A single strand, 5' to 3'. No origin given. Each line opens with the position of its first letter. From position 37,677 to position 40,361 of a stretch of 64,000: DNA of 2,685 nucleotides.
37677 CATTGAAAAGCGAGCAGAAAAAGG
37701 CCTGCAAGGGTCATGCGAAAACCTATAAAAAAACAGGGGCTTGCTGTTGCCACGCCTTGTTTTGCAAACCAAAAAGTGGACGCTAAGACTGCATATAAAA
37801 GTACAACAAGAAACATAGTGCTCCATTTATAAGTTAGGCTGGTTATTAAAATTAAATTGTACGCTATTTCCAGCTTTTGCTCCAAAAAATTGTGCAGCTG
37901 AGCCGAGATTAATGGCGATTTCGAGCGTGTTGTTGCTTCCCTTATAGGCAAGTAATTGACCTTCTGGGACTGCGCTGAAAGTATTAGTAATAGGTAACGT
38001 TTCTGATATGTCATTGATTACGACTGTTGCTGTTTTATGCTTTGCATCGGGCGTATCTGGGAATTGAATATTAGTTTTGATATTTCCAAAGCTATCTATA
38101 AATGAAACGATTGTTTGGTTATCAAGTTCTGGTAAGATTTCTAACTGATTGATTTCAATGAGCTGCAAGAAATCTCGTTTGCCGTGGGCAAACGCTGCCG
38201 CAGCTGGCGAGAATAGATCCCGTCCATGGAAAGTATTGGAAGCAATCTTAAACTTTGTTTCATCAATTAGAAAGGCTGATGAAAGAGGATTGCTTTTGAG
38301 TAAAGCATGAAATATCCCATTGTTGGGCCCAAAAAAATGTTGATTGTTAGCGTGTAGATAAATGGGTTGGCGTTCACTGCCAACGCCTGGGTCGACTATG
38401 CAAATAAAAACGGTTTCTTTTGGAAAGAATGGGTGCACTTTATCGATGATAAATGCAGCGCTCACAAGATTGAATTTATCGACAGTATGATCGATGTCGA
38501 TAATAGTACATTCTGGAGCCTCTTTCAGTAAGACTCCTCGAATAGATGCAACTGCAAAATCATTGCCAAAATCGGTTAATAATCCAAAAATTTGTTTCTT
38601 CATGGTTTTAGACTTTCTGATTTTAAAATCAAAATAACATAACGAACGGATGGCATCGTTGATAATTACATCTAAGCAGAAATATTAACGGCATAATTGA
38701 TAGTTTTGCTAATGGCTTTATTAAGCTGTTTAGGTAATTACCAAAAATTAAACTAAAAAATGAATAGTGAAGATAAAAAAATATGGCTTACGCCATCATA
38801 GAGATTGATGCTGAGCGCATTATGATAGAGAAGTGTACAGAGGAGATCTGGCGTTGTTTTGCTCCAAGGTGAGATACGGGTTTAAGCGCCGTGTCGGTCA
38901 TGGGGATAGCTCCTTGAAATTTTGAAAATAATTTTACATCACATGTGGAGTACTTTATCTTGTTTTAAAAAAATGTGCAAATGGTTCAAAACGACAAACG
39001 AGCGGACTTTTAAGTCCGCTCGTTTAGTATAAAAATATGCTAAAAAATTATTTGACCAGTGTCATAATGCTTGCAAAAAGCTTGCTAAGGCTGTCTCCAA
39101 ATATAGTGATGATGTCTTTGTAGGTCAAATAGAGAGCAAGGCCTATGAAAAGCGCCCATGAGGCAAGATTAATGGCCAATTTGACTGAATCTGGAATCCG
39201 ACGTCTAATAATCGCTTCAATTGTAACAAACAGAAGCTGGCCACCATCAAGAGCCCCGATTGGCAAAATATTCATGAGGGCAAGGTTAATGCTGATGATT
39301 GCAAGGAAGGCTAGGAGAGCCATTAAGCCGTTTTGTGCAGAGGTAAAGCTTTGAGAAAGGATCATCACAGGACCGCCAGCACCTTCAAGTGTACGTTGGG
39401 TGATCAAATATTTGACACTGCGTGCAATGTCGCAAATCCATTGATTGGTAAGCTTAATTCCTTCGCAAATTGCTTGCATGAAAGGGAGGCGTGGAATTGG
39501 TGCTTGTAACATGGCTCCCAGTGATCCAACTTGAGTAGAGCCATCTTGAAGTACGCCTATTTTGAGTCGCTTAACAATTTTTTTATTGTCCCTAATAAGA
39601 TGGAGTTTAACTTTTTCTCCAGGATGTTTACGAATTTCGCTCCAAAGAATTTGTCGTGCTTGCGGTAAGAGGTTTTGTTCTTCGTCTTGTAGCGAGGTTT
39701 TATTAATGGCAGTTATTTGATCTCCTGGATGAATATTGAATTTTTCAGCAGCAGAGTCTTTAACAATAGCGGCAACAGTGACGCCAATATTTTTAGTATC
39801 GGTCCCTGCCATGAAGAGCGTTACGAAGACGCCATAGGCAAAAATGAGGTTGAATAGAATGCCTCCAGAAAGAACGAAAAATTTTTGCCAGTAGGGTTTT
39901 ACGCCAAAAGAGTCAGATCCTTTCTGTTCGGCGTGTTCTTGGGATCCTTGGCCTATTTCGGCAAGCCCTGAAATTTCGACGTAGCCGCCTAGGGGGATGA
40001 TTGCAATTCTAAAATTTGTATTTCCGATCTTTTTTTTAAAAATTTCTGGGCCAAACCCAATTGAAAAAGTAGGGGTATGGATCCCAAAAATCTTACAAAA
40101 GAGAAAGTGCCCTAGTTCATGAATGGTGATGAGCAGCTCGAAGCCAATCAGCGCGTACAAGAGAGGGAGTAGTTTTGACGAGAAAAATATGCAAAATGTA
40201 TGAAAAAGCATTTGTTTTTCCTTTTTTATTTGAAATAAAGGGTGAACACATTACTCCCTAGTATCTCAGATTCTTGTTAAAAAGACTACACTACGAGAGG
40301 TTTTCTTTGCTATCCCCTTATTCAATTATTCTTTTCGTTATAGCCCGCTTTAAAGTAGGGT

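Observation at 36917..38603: DUF62 SAM-cleaving enzyme coupled to an EamA/DMT transporter: candidate SAM-scavenging module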

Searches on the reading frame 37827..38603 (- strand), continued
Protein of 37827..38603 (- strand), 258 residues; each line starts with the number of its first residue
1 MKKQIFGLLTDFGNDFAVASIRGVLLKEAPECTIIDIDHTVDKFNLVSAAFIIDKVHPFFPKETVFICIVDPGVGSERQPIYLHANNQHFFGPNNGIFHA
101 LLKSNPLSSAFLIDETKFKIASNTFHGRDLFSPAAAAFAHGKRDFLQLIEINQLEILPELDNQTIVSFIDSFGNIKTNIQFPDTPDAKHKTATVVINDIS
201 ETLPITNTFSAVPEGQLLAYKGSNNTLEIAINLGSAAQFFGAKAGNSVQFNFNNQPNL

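Call 60: list_cluster_members(proteins=[P0001])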
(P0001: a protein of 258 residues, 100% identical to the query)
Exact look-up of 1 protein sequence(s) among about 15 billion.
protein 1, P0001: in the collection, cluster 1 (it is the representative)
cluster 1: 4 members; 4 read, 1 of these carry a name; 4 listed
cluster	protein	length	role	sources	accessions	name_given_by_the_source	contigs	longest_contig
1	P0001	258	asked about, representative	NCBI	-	-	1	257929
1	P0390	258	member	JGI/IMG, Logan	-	S-adenosylmethionine hydrolase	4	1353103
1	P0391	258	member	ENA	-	-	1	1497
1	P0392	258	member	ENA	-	-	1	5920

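Call 68: search_protein_families(library=pfam, proteins=[L001:872-1573:-, L001:3801-4265:-, L001:4329-5549:-, L001:5818-6414:-, L142:2419-3441:-, L001:179-523:+, L001:520-858:+])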
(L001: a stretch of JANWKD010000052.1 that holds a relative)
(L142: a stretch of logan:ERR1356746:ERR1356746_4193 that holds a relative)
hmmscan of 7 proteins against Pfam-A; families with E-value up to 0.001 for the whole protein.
L001:872-1573:- (233 aa): 1 family
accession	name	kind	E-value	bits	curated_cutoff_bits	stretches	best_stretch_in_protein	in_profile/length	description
PF11155.13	DUF2935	-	0.00022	22.2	24.4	1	28-121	7-115/121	Domain of unknown function (DUF2935)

L001:3801-4265:- (154 aa): 0 families

L001:4329-5549:- (406 aa): 4 families
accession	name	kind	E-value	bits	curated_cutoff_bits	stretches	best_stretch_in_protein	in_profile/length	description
PF00270.35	DEAD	-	7.1e-47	159.7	26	1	89-253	1-166/167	DEAD/DEAH box helicase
PF00271.37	Helicase_C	-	1e-34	119.5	23.5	1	288-396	2-110/110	Helicase conserved C-terminal domain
PF04851.21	ResIII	-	1.8e-09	38.2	22.5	1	101-247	22-162/164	Type III restriction enzyme, res subunit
PF13245.12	AAA_19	-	6.9e-05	23.5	25.1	1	96-222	5-105/134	AAA domain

L001:5818-6414:- (198 aa): 3 families
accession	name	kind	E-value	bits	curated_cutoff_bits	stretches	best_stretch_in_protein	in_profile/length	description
PF18953.6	SAP_new25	-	1.3e-06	28.3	26.3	1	17-56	7-45/51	SAP domain-containing new25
PF20026.4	DUF6434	-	0.00023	21.5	26.8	1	84-134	16-62/64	Domain of unknown function (DUF6434)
PF02037.33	SAP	-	0.00033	20.6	23.9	1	19-50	5-36/37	SAP domain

L142:2419-3441:- (340 aa): 0 families

L001:179-523:+ (114 aa): 1 family
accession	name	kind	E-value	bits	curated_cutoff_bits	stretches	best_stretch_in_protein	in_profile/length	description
PF18924.5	DUF5674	-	4.9e-29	101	27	1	3-111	2-109/109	Protein of unknown function (DUF5674)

L001:520-858:+ (112 aa): 0 families

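Call 70: find_encoding_contigs(protein=P0038, flank=3500, max_places=1)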
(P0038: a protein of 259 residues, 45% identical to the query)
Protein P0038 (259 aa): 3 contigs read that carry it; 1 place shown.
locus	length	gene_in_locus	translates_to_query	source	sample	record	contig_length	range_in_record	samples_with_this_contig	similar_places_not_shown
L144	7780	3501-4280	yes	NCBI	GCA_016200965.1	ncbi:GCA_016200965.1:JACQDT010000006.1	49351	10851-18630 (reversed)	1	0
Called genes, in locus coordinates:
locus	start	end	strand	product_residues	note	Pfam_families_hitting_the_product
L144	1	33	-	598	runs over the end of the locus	PF05157:MshEN, PF00437:T2SSE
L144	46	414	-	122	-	PF00072:Response_reg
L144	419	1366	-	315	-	PF00512:HisKA, PF02518:HATPase_c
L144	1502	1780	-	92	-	-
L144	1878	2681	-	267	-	PF00665:rve, PF13683:rve_3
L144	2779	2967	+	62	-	PF13384:HTH_23 (faint), PF12728:HTH_17, PF00376:MerR, PF13411:MerR_1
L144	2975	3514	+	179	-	PF13328:HD_4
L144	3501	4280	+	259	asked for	PF01887:SAM_HAT_N, PF20257:SAM_HAT_C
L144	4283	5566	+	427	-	PF00534:Glycos_transf_1, PF00982:Glyco_transf_20 (weak), PF13692:Glyco_trans_1_4 (faint)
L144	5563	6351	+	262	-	-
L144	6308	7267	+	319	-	PF01697:Glyco_transf_92 (weak)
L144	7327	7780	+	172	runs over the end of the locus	PF01075:Glyco_transf_9 (weak)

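Call 71: find_encoding_contigs(protein=P0101, flank=3500, max_places=1)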
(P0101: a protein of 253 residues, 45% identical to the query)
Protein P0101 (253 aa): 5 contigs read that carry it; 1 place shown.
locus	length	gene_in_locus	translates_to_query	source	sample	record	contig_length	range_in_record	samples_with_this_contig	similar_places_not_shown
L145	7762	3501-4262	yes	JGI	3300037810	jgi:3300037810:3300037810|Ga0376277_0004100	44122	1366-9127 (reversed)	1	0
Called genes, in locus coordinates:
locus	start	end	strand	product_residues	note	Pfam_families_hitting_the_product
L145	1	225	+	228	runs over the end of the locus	-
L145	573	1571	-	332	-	PF00579:tRNA-synt_1b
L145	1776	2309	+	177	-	-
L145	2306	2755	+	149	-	-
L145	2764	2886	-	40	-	-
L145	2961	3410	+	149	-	-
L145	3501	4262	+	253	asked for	PF01887:SAM_HAT_N, PF20257:SAM_HAT_C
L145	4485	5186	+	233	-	PF01712:dNK, PF13238:AAA_18 (weak)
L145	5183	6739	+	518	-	PF01075:Glyco_transf_9 (weak)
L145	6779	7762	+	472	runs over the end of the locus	PF00749:tRNA-synt_1c, PF19269:Anticodon_2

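Call 74: search_protein_families(library=pfam, alignment_id=A3, max_evalue=0.0001)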
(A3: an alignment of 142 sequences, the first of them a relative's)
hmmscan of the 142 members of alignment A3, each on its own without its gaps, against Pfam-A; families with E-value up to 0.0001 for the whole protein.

A. member 1, L002:6795-7406:- (204 aa): 0 families

B. families by the number of members that match (of 142 scanned): 222 families (the first 25 are shown)
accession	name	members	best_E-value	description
PF08241.18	Methyltransf_11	7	7.8e-22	Methyltransferase domain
PF13649.12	Methyltransf_25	7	7e-21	Methyltransferase domain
PF13847.12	Methyltransf_31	7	3.3e-17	Methyltransferase domain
PF08242.18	Methyltransf_12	7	8.3e-17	Methyltransferase domain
PF00712.24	DNA_pol3_beta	6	2.1e-36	DNA polymerase III beta subunit, N-terminal domain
PF02768.20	DNA_pol3_beta_3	6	7.3e-28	DNA polymerase III beta subunit, C-terminal domain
PF02767.21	DNA_pol3_beta_2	6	1.8e-27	DNA polymerase III beta subunit, central domain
PF01209.24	Ubie_methyltran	6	2.9e-17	ubiE/COQ5 methyltransferase family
PF13489.12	Methyltransf_23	6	2.2e-13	Methyltransferase domain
PF00275.25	EPSP_synthase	5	9.7e-72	EPSP synthase (3-phosphoshikimate 1-carboxyvinyltransferase)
PF00266.25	Aminotran_5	4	8.2e-89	Aminotransferase class-V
PF00069.31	Pkinase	3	2.4e-39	Protein kinase domain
PF00528.27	BPD_transp_1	3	3.8e-34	Binding-protein-dependent transport system inner membrane component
PF01370.27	Epimerase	3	6.3e-26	NAD dependent epimerase/dehydratase family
PF05175.20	MTS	3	5.4e-15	Methyltransferase small domain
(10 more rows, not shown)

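Call 109: find_encoding_contigs(protein=P0013, flank=3000, max_places=4)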
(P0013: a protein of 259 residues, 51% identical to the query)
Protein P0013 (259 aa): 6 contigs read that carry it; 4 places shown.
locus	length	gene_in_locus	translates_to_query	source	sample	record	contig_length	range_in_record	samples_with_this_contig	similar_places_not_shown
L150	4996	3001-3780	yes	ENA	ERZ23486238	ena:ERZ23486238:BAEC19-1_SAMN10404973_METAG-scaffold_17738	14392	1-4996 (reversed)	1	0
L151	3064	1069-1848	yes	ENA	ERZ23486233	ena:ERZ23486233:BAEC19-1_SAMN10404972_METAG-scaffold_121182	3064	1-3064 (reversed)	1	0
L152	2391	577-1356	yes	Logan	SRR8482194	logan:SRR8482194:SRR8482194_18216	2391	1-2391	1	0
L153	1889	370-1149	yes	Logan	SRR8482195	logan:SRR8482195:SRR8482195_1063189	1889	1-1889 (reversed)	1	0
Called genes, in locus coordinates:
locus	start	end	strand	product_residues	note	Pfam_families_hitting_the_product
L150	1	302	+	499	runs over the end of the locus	-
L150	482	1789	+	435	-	-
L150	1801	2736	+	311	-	PF00892:EamA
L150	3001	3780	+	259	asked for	PF01887:SAM_HAT_N, PF20257:SAM_HAT_C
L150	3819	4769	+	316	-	PF00892:EamA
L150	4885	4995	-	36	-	?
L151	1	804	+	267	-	?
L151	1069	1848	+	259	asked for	PF01887:SAM_HAT_N, PF20257:SAM_HAT_C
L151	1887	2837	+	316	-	PF00892:EamA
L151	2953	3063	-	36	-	?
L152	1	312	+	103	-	?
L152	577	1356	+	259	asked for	PF01887:SAM_HAT_N, PF20257:SAM_HAT_C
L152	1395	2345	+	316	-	PF00892:EamA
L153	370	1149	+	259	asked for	PF01887:SAM_HAT_N, PF20257:SAM_HAT_C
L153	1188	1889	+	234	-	?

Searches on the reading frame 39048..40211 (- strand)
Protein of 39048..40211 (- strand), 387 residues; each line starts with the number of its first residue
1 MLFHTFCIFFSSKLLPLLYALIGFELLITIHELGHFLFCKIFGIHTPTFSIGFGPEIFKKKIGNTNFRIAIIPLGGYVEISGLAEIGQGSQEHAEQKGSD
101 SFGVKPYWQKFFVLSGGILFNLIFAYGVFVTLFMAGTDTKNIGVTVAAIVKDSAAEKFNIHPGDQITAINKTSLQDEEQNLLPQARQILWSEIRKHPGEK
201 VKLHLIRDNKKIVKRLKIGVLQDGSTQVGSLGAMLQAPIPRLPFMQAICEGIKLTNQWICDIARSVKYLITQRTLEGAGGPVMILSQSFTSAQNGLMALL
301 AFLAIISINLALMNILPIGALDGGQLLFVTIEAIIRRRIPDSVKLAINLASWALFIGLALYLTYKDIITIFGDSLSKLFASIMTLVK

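Call 3: search_protein_families(library=pfam, proteins=[window:39048-40211:-])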
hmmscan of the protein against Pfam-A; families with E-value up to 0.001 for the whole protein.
window:39048-40211:- (387 aa): 4 families
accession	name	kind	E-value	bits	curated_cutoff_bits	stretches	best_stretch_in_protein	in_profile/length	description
PF02163.28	Peptidase_M50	-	4.4e-52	177.1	27.2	1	19-356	1-219/221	Peptidase family M50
PF13180.12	PDZ_2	-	2e-07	31.6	27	1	141-212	12-74/80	PDZ domain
PF00595.29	PDZ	-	5.9e-06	27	23.2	1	139-175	22-58/81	PDZ domain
PF17820.7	PDZ_6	-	0.00011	22.3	27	1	146-178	2-34/54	PDZ domain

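Call 4: search_protein_families(library=ncbifam, proteins=[window:39048-40211:-])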
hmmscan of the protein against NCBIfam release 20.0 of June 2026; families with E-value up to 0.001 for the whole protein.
window:39048-40211:- (387 aa): 5 families
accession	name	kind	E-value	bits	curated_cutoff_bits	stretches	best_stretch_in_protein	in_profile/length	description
TIGR00054.1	TIGR00054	equivalog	6e-67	226.3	147.55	2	16-176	5-161/421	RIP metalloprotease RseP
NF008046.0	PRK10779.1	equivalog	4.8e-35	121.5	477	2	21-177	12-162/450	sigma E protease regulator RseP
TIGR02037.1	degP_htrA_DO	subfamily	2.1e-05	23.6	416.2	1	140-219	257-328/434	Do family serine endopeptidase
TIGR00225.1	prc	subfamily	6.4e-05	22.2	218.6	1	143-213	63-126/335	C-terminal processing peptidase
NF047968.1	SerProtHtrA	equivalog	0.00084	18.8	470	0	140-212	287-351/357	serine protease HtrA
